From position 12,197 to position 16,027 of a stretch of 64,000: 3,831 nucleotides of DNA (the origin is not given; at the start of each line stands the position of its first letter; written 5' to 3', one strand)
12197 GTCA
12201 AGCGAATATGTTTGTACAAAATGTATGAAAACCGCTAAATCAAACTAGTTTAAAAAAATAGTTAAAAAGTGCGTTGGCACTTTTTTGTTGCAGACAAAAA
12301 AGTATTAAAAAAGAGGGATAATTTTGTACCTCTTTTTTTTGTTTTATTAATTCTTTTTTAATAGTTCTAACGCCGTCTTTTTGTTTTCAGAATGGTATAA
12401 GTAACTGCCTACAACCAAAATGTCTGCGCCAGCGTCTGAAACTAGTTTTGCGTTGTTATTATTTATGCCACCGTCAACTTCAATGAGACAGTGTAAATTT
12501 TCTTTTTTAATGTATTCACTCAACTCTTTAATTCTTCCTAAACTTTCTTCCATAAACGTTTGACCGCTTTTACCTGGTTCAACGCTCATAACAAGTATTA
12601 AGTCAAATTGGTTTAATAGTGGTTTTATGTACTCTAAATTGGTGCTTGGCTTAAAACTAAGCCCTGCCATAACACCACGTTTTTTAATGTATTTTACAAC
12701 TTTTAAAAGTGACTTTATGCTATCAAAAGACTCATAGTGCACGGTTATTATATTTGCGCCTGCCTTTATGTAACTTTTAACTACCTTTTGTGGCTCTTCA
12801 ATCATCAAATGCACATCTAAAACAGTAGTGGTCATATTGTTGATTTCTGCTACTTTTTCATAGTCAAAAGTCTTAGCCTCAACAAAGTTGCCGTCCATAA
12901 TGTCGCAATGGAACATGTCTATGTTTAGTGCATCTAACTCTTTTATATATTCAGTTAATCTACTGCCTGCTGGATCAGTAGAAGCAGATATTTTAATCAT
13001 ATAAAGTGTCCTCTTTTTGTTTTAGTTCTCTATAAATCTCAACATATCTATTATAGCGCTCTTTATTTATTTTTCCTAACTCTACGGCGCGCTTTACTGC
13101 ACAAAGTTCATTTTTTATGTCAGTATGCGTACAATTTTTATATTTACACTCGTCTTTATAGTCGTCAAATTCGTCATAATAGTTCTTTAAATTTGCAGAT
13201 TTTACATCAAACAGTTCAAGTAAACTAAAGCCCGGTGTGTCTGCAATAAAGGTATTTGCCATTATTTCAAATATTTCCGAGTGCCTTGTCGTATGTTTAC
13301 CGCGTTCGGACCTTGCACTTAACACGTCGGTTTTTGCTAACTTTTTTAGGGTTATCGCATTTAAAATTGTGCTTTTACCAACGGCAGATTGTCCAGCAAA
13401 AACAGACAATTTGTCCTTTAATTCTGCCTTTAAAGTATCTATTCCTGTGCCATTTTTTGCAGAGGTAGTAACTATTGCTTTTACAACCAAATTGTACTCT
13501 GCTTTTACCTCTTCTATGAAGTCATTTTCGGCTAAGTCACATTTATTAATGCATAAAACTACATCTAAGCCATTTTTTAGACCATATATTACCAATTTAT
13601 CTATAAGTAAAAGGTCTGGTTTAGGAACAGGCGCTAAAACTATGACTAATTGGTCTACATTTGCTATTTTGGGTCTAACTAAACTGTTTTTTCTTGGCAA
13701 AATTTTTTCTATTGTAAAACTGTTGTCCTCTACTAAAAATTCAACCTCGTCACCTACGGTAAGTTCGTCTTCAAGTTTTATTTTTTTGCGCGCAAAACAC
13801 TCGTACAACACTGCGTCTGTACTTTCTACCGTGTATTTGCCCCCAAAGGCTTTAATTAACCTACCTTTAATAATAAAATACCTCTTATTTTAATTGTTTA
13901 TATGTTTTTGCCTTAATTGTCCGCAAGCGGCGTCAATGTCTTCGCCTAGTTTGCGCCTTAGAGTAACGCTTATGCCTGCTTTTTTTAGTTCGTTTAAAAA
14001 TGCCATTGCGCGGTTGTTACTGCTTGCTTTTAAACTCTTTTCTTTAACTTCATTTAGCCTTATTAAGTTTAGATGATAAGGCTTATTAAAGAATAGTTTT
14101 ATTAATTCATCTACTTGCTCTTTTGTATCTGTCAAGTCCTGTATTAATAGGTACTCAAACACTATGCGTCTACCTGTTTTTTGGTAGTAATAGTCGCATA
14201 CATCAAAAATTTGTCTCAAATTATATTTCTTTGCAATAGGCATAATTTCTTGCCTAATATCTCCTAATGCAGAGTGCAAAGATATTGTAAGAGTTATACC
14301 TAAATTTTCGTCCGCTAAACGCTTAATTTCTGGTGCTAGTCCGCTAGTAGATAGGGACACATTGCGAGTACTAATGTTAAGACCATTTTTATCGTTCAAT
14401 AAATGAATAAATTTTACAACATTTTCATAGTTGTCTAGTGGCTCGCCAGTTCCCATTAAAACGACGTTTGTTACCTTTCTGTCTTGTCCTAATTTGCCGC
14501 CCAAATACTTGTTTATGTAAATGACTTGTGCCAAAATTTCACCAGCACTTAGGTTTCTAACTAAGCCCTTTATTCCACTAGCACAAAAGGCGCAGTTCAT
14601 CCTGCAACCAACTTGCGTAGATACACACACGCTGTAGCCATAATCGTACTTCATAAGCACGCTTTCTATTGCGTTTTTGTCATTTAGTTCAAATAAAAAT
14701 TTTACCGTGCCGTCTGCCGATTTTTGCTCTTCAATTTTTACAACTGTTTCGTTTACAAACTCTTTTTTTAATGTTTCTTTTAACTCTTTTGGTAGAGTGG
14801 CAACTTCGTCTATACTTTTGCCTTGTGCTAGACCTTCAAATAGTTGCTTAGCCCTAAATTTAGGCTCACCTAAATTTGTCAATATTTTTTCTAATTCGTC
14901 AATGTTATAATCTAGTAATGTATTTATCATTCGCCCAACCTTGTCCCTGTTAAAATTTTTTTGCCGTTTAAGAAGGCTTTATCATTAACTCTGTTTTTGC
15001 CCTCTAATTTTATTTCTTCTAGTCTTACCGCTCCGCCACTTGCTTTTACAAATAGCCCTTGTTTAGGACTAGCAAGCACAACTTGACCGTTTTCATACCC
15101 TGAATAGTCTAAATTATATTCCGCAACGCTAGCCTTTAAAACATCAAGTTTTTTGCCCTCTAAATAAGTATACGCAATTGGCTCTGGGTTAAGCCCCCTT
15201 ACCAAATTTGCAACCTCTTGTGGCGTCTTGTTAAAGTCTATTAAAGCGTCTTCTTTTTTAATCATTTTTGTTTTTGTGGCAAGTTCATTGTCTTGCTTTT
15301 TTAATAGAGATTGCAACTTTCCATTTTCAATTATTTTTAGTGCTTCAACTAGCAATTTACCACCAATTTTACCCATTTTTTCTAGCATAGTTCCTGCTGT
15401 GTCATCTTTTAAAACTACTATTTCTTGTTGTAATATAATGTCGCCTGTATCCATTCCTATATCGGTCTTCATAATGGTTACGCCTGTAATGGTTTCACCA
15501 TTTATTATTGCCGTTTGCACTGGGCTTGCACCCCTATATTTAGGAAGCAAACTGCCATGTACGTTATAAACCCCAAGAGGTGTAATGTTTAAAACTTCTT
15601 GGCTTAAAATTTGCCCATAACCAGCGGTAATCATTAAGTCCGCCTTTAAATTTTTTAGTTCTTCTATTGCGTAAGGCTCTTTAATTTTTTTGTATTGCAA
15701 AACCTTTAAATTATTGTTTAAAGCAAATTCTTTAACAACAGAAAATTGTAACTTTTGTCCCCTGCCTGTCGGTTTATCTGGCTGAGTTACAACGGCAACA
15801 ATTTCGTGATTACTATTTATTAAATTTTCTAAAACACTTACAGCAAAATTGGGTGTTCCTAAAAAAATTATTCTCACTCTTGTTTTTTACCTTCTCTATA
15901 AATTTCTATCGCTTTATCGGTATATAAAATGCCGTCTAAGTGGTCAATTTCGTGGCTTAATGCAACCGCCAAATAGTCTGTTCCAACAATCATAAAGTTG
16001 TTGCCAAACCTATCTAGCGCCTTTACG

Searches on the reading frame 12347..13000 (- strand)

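Call 71: search_protein_families(library=pfam, proteins=[window:12347-13000:-], max_evalue=0.00001)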
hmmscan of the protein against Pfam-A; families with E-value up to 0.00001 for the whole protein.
window:12347-13000:- (217 aa): 2 families
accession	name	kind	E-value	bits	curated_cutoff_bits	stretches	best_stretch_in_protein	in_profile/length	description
PF00834.25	Ribul_P_3_epim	-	9.2e-62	208.4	21.1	1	13-202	12-198/198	Ribulose-phosphate 3 epimerase family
PF00215.30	OMPdecase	-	1.9e-06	28.4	27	1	73-212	70-219/221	Orotidine 5'-phosphate decarboxylase / HUMPS family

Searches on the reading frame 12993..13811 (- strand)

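Call 71: search_protein_families(library=pfam, proteins=[window:12993-13811:-], max_evalue=0.00001)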
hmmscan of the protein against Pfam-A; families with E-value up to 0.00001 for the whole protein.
window:12993-13811:- (272 aa): 2 families
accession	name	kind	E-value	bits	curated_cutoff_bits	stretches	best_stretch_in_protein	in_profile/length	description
PF03193.22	RsgA_GTPase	-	7e-46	156.7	30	1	37-200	1-173/174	RsgA GTPase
PF01926.29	MMR_HSR1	-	8.6e-07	29.5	21.9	1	137-203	3-57/113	50S ribosome-binding GTPase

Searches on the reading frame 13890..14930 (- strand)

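Call 71: search_protein_families(library=pfam, proteins=[window:13890-14930:-], max_evalue=0.00001)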
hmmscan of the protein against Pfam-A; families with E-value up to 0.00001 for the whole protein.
window:13890-14930:- (346 aa): 1 family
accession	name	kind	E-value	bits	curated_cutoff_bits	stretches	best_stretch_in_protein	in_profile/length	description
PF04055.27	Radical_SAM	-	6.8e-15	56.1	29.5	1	104-277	2-163/166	Radical SAM superfamily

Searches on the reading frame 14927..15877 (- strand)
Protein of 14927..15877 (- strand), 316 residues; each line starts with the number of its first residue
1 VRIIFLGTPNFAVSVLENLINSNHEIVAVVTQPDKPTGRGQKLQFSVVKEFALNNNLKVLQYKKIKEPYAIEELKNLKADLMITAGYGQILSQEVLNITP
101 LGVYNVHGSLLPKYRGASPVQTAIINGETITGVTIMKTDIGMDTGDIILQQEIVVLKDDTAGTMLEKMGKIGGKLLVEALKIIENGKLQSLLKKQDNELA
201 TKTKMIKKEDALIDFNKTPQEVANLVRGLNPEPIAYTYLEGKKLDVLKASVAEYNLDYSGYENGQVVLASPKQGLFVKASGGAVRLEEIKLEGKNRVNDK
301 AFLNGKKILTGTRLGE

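Call 71: search_protein_families(library=pfam, proteins=[window:14927-15877:-], max_evalue=0.00001)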
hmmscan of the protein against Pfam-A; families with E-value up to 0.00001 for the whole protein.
window:14927-15877:- (316 aa): 2 families
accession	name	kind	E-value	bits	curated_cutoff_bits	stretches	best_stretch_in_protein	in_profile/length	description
PF00551.24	Formyl_trans_N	-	2.1e-46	158.4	26.1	1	1-180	1-181/181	Formyl transferase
PF02911.23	Formyl_trans_C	-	1.1e-22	80.6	21.1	1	206-306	2-99/100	Formyl transferase, C-terminal domain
